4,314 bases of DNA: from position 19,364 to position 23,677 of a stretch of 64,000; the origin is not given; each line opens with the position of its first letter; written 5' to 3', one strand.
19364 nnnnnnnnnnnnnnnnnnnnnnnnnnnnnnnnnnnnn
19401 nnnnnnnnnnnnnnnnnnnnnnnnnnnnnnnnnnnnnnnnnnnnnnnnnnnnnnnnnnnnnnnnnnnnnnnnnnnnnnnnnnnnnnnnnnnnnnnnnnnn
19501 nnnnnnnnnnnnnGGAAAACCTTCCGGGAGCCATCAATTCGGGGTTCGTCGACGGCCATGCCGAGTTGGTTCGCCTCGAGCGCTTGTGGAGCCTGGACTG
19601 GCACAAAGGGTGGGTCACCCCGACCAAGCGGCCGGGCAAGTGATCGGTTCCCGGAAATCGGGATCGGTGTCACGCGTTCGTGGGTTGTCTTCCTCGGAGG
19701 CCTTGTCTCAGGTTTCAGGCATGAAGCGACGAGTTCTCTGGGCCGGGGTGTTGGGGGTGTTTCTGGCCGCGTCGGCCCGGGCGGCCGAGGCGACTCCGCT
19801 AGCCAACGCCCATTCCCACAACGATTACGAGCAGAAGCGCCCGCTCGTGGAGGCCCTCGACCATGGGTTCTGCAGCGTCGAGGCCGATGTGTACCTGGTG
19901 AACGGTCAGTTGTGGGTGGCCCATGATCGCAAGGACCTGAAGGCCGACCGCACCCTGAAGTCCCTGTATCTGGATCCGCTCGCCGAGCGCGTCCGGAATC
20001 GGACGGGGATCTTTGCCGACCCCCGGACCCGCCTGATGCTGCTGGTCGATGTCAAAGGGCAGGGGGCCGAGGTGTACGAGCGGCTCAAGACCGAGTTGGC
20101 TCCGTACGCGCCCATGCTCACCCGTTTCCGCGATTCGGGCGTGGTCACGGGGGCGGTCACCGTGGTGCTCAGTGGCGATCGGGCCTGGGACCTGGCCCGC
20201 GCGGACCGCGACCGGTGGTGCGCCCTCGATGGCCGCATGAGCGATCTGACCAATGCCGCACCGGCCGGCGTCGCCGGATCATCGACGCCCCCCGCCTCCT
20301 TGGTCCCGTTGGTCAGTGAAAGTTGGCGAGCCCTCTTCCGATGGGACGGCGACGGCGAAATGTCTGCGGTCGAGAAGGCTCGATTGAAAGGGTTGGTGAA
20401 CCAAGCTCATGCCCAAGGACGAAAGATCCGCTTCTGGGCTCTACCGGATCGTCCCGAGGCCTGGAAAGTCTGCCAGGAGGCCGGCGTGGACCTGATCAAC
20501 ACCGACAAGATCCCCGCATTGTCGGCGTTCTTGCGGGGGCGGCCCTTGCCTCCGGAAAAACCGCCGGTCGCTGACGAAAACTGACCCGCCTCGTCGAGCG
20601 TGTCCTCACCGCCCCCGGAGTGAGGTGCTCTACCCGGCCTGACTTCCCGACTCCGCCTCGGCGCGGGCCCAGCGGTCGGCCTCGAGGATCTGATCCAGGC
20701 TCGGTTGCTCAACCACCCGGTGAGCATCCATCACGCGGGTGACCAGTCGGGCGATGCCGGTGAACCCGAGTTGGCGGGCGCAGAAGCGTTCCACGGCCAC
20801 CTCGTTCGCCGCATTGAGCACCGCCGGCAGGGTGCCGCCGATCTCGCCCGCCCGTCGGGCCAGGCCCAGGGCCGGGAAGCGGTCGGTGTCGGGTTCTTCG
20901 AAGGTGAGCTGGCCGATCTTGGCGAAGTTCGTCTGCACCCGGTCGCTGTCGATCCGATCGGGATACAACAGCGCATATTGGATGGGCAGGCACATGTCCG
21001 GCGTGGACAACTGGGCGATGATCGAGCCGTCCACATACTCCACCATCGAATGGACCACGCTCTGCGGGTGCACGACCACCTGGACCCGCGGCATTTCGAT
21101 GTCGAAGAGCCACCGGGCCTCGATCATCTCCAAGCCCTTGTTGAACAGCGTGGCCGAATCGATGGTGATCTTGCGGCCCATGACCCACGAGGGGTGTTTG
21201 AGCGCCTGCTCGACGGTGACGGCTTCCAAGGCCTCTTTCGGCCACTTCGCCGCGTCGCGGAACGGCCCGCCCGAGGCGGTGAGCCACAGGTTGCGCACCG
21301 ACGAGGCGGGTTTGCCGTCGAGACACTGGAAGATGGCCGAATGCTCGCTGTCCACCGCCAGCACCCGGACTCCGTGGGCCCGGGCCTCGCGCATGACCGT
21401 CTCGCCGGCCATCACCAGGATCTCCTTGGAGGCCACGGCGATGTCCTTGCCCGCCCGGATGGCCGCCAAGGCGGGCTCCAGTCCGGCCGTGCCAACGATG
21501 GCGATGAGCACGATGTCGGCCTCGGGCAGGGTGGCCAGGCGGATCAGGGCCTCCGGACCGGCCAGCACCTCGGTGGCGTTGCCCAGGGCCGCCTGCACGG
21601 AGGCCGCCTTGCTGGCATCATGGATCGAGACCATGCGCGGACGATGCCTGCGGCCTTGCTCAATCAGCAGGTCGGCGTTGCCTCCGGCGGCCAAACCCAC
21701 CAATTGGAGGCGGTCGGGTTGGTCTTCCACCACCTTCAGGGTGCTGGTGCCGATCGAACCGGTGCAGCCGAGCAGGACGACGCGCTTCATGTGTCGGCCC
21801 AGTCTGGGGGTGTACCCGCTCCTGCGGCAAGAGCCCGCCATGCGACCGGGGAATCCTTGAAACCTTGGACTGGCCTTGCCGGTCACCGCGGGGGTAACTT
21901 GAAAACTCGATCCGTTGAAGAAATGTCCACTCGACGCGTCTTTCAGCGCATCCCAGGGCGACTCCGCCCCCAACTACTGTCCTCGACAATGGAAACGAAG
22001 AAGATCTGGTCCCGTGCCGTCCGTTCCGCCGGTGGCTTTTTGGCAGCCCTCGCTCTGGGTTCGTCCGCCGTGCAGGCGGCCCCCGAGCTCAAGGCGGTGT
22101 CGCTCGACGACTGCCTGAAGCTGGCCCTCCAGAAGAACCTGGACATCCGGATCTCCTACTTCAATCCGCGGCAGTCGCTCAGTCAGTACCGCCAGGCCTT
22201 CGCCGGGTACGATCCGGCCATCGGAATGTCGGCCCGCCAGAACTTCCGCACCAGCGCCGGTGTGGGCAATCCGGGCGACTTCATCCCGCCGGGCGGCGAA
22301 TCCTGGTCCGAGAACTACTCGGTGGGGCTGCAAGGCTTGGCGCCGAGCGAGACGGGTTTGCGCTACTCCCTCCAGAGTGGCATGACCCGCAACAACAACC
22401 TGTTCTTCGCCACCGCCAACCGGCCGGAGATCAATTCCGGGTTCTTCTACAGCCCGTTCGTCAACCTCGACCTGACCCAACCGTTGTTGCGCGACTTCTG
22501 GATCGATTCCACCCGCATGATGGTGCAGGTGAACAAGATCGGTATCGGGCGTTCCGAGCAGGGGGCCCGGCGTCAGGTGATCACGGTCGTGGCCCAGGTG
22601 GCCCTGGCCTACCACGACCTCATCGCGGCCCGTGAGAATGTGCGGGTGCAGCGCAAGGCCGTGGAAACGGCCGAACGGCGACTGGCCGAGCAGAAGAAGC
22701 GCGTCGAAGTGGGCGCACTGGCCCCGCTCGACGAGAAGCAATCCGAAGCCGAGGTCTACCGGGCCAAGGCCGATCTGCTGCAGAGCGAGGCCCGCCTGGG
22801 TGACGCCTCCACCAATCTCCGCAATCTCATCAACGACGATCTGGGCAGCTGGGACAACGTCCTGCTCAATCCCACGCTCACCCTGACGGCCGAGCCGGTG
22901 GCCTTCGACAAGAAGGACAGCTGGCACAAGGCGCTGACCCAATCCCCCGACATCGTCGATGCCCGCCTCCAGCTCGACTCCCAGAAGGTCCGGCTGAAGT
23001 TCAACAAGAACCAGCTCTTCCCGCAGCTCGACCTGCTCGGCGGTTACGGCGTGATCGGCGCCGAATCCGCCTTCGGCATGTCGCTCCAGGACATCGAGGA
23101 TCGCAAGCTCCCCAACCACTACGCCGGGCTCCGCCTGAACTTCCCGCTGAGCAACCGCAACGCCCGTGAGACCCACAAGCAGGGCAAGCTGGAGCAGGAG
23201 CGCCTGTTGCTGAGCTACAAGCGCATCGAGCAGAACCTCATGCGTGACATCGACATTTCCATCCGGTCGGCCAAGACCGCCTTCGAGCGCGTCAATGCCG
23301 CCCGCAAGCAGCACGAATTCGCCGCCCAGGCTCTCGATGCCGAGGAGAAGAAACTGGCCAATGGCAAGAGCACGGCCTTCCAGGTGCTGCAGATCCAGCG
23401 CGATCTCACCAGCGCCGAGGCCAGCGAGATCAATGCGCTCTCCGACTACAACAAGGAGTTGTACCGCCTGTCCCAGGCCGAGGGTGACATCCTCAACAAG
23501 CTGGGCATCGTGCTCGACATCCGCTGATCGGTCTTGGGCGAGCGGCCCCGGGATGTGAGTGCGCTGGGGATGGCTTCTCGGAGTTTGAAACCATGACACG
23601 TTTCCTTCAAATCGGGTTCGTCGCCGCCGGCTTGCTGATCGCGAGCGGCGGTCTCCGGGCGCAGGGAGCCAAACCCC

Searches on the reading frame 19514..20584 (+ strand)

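Call 10: search_protein_families(library=pfam, proteins=[window:19514-20584:+], max_evalue=0.001)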
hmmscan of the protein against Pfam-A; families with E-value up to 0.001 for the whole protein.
window:19514-20584:+ (356 aa): 1 family
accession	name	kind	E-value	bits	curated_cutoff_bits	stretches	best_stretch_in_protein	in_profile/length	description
PF13653.12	GDPD_2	-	4.6e-06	27.4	27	1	304-332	1-28/30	Glycerophosphoryl diester phosphodiesterase family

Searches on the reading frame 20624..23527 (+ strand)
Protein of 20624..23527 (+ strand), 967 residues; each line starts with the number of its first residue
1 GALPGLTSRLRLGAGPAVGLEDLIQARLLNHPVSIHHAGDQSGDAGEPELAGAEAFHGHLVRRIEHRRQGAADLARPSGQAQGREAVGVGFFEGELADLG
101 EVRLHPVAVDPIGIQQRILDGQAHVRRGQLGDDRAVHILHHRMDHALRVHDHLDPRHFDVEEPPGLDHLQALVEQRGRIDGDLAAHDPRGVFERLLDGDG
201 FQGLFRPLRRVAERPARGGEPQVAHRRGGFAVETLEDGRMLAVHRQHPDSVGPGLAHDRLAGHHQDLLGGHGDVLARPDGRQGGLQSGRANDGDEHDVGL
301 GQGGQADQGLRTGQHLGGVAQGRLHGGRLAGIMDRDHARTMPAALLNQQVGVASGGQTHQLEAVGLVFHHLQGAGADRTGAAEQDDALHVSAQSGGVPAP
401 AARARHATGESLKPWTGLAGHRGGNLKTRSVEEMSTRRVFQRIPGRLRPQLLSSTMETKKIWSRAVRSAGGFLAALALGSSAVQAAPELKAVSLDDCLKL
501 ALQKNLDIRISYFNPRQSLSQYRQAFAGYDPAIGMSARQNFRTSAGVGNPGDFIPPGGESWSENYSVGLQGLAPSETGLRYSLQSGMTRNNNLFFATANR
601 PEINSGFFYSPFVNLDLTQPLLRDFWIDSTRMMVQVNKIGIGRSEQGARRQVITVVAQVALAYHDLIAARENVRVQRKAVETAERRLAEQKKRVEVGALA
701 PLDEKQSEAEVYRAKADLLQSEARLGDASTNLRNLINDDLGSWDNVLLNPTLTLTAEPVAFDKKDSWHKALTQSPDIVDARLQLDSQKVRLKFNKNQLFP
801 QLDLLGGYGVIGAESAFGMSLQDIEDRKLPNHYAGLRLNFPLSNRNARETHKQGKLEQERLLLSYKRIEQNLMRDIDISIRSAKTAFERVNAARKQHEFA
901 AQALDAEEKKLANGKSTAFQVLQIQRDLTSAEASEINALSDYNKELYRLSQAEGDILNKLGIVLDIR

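Call 10: search_protein_families(library=pfam, proteins=[window:20624-23527:+], max_evalue=0.001)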
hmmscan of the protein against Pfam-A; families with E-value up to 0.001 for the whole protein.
window:20624-23527:+ (967 aa): 1 family
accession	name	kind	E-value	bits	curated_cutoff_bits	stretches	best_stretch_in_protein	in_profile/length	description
PF02321.23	OEP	-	2.9e-41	141.8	22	2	765-952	3-185/187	Outer membrane efflux protein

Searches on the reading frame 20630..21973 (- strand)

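Call 10: search_protein_families(library=pfam, proteins=[window:20630-21973:-], max_evalue=0.001)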
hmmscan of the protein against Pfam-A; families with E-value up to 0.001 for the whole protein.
window:20630-21973:- (447 aa): 4 families
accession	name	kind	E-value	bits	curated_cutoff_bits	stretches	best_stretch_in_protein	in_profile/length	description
PF13288.12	DXPR_C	-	1.2e-41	142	27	1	322-438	1-114/115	DXP reductoisomerase C-terminal domain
PF02670.22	DXP_reductoisom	-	1.2e-40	139.6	21.7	1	65-190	1-129/129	1-deoxy-D-xylulose 5-phosphate reductoisomerase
PF08436.17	DXP_redisom_C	-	5.2e-37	126.3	26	1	204-290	1-84/84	1-deoxy-D-xylulose 5-phosphate reductoisomerase C-terminal domain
PF03447.22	NAD_binding_3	-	0.00022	22.3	24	0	72-205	3-114/116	Homoserine dehydrogenase, NAD binding domain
